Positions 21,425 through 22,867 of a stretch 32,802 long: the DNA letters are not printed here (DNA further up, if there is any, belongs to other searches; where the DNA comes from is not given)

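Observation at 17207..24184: Operon coupling a SucD-type acylating aldehyde dehydrogenase, an SCS-like ligase, a LarA racemase and malic enzyme: candidate ATP-yielding C4 semialdehyde-to-pyruvate pathway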

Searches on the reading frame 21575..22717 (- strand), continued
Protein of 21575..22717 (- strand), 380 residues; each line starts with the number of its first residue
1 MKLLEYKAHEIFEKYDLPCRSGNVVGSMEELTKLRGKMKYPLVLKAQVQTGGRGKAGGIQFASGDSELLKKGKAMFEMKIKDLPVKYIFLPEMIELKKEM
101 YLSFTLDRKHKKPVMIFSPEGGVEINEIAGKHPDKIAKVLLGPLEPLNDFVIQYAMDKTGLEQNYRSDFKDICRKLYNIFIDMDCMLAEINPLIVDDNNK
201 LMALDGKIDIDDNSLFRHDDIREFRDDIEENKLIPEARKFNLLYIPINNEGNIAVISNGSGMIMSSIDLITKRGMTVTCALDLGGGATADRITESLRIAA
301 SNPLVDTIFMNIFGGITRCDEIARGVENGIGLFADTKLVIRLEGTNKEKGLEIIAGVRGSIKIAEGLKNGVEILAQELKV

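Call 48: find_encoding_contigs(protein=P0100, flank=9000, max_places=1)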
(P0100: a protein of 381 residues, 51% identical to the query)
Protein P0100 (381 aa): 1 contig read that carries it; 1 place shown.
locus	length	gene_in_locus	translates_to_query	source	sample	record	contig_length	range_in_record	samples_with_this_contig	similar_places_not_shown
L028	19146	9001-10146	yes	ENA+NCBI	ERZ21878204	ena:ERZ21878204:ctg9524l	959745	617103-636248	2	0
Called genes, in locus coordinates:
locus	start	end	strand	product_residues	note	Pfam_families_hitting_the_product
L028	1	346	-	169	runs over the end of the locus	PF04290:DctQ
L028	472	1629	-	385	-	PF03480:DctP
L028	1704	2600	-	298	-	PF00701:DHDPS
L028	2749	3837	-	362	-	PF00923:TAL_FSA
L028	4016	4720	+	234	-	PF00392:GntR, PF07729:FCD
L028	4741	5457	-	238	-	PF00392:GntR, PF08279:HTH_11 (faint), PF07729:FCD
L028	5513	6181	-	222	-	PF00923:TAL_FSA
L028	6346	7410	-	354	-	PF13407:Peripla_BP_4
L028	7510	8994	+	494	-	PF00171:Aldedh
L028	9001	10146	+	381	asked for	PF08442:ATP-grasp_2, PF13549:ATP-grasp_5, PF24948:Citrate_synth_N, PF00549:Ligase_CoA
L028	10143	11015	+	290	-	PF02629:CoA_binding, PF13380:CoA_binding_2 (weak), PF13607:Succ_CoA_lig, PF00549:Ligase_CoA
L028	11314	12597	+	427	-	PF01547:SBP_bac_1, PF13416:SBP_bac_8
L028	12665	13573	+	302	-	PF00528:BPD_transp_1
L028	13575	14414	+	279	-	PF00528:BPD_transp_1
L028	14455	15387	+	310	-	PF00294:PfkB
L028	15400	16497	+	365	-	PF01116:F_bP_aldolase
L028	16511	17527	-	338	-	PF00356:LacI, PF00532:Peripla_BP_1, PF13407:Peripla_BP_4, PF13377:Peripla_BP_3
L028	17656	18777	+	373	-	PF05222:AlaDh_PNT_N, PF01262:AlaDh_PNT_C, PF02826:2-Hacid_dh_C (weak)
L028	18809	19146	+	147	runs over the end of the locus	PF08279:HTH_11 (weak), PF13404:HTH_AsnC-type, PF13412:HTH_24, PF22482:AsnC_trans_reg_3 (weak), PF01037:AsnC_trans_reg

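Call 49: search_protein_families(library=ncbifam, proteins=[L002:7241-8593:+], max_evalue=1e-10)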
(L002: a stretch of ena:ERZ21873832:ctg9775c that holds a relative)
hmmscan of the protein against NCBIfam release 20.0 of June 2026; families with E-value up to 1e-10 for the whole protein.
L002:7241-8593:+ (450 aa): 69 families (the best 25 are shown)
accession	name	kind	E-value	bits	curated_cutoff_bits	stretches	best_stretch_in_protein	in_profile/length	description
NF005376.0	PRK06918.1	equivalog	3.8e-148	493.6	676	1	8-446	7-443/451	4-aminobutyrate--2-oxoglutarate transaminase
NF004714.0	PRK06058.1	subfamily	1.7e-138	462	639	1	8-446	13-446/447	4-aminobutyrate--2-oxoglutarate transaminase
TIGR00700.1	GABAtrnsam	equivalog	1.1e-137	459.1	506.65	1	24-444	2-418/420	4-aminobutyrate--2-oxoglutarate transaminase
NF004426.0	PRK05769.1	equivalog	3.3e-135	451.3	552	1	5-446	4-439/441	acetyl ornithine aminotransferase family protein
NF005993.0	PRK08117.1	subfamily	5.9e-123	410.7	574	1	23-448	10-431/433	aspartate aminotransferase family protein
NF005985.0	PRK08088.1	equivalog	5.4e-119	397.6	713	1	21-446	7-423/426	4-aminobutyrate--2-oxoglutarate transaminase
NF005692.0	PRK07495.1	equivalog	9.7e-117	390.2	724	1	21-447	6-422/425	4-aminobutyrate--2-oxoglutarate transaminase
NF005272.0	PRK06777.1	equivalog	1.8e-112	376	725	1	23-444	8-419/421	4-aminobutyrate--2-oxoglutarate transaminase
NF007308.0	PRK09792.1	equivalog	1.3e-103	347.1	747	1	23-445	8-420/421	4-aminobutyrate transaminase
NF049976.1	AmadipTransam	equivalog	2.5e-100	336.3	650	1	28-446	5-414/416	2-aminoadipate transaminase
NF006228.0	PRK08360.1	equivalog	4.6e-100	335.3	608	1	18-446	3-426/443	aspartate aminotransferase family protein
NF006368.0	PRK08593.1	equivalog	1.1e-97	327.5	570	1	36-447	25-432/448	aspartate aminotransferase family protein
TIGR00707.1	argD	subfamily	4.3e-91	305.6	410.05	1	37-445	9-381/381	acetylornithine/succinylornithine family transaminase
NF004171.0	PRK05639.1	equivalog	2e-87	293.9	639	1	6-445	3-442/457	alanine/serine racemase family protein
NF002874.0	PRK03244.1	equivalog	2e-81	273.8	457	1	35-446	23-394/399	acetylornithine transaminase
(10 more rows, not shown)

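Call 66: find_encoding_contigs(protein=P0119, flank=9000, max_places=1)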
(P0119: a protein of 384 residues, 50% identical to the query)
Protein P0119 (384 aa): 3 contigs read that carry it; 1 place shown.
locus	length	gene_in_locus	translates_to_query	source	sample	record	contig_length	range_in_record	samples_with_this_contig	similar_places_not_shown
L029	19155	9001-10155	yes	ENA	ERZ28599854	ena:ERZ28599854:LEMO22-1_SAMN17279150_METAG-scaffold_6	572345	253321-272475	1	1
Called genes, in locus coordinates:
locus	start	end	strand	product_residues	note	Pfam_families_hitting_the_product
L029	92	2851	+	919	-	PF00932:LTD, PF26342:TP_1001_2nd (faint), PF00932:LTD, PF13287:Fn3_assoc, PF13290:CHB_HEX_C_1, PF08757:CotH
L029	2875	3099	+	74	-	-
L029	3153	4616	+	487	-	PF09359:VTC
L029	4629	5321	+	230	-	PF16316:DUF4956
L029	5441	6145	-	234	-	PF00392:GntR, PF08279:HTH_11 (faint), PF07840:FadR_C (weak), PF07729:FCD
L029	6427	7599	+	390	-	PF00390:malic, PF01262:AlaDh_PNT_C (weak), PF03949:Malic_M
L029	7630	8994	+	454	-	PF00171:Aldedh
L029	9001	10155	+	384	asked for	PF08442:ATP-grasp_2, PF24948:Citrate_synth_N, PF00549:Ligase_CoA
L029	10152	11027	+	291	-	PF02629:CoA_binding, PF13380:CoA_binding_2 (weak), PF13607:Succ_CoA_lig, PF00549:Ligase_CoA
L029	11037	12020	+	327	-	PF00676:E1_dh, PF00456:Transketolase_N (weak)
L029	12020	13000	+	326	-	PF02779:Transket_pyr, PF02780:Transketolase_C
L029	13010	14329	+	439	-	PF00364:Biotin_lipoyl, PF02817:E3_binding, PF00198:2-oxoacid_dh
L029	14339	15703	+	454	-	PF00890:FAD_binding_2 (weak), PF01134:GIDA (weak), PF01266:DAO (faint), PF07992:Pyr_redox_2, PF12831:FAD_oxidored (weak), PF13738:Pyr_redox_3, PF00070:Pyr_redox, PF02852:Pyr_redox_dim, +3 more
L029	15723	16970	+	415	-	PF09861:Lar_N, PF21113:LarA_C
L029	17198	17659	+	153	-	PF01047:MarR, PF12802:MarR_2, PF13412:HTH_24 (weak)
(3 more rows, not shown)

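Call 67: find_encoding_contigs(protein=P0085, flank=9000, max_places=1)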
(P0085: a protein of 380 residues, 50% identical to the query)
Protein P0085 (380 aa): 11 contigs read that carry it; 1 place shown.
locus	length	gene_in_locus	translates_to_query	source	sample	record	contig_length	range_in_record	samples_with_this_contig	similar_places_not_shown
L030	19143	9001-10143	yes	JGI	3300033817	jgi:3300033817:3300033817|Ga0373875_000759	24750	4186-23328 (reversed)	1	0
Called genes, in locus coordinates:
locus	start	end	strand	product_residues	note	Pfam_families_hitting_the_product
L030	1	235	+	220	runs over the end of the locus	PF00528:BPD_transp_1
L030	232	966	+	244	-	PF00005:ABC_tran, PF13304:AAA_21 (weak)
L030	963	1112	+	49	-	-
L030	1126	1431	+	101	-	PF01040:UbiA (weak)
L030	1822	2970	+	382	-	PF03480:DctP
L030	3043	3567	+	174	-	PF04290:DctQ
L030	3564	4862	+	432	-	PF06808:DctM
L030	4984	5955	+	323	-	PF00701:DHDPS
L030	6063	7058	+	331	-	PF02558:ApbA, PF08546:ApbA_C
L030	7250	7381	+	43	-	-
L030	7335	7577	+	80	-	-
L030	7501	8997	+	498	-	PF00171:Aldedh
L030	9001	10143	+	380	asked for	PF01071:GARS_A (weak), PF02786:CPSase_L_D2 (weak), PF08442:ATP-grasp_2, PF13549:ATP-grasp_5, PF24948:Citrate_synth_N, PF00549:Ligase_CoA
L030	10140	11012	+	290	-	PF02629:CoA_binding, PF13607:Succ_CoA_lig, PF00549:Ligase_CoA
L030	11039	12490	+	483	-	PF00390:malic, PF03949:Malic_M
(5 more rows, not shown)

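Call 68: find_encoding_contigs(protein=P0064, flank=9000, max_places=1)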
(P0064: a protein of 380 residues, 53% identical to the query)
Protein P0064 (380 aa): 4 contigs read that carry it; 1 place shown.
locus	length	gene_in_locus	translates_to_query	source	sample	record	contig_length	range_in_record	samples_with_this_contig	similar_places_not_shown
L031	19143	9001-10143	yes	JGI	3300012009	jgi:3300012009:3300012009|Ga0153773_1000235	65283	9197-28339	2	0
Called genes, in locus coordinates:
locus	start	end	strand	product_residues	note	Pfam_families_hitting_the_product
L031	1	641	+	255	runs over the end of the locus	PF00106:adh_short, PF08659:KR, PF13561:adh_short_C2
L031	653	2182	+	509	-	PF00005:ABC_tran, PF13304:AAA_21 (faint), PF00005:ABC_tran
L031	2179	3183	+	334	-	PF02653:BPD_transp_2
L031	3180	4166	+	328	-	PF02653:BPD_transp_2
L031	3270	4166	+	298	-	PF02653:BPD_transp_2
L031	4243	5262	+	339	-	PF00532:Peripla_BP_1, PF13407:Peripla_BP_4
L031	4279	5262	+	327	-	PF00532:Peripla_BP_1, PF13407:Peripla_BP_4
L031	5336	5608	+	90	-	PF02597:ThiS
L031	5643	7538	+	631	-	PF02730:AFOR_N, PF01314:AFOR_C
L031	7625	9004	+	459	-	PF00171:Aldedh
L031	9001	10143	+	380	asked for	PF08442:ATP-grasp_2, PF13549:ATP-grasp_5, PF24948:Citrate_synth_N, PF00549:Ligase_CoA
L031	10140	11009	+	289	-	PF02629:CoA_binding, PF13380:CoA_binding_2 (faint), PF13607:Succ_CoA_lig, PF00549:Ligase_CoA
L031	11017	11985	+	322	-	PF00676:E1_dh, PF00456:Transketolase_N, PF02775:TPP_enzyme_C (weak), PF13292:DXP_synthase_N (weak)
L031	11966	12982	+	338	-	PF02779:Transket_pyr, PF02780:Transketolase_C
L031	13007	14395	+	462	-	PF00364:Biotin_lipoyl, PF25997:BSH_YhbJ (weak), PF02817:E3_binding, PF00198:2-oxoacid_dh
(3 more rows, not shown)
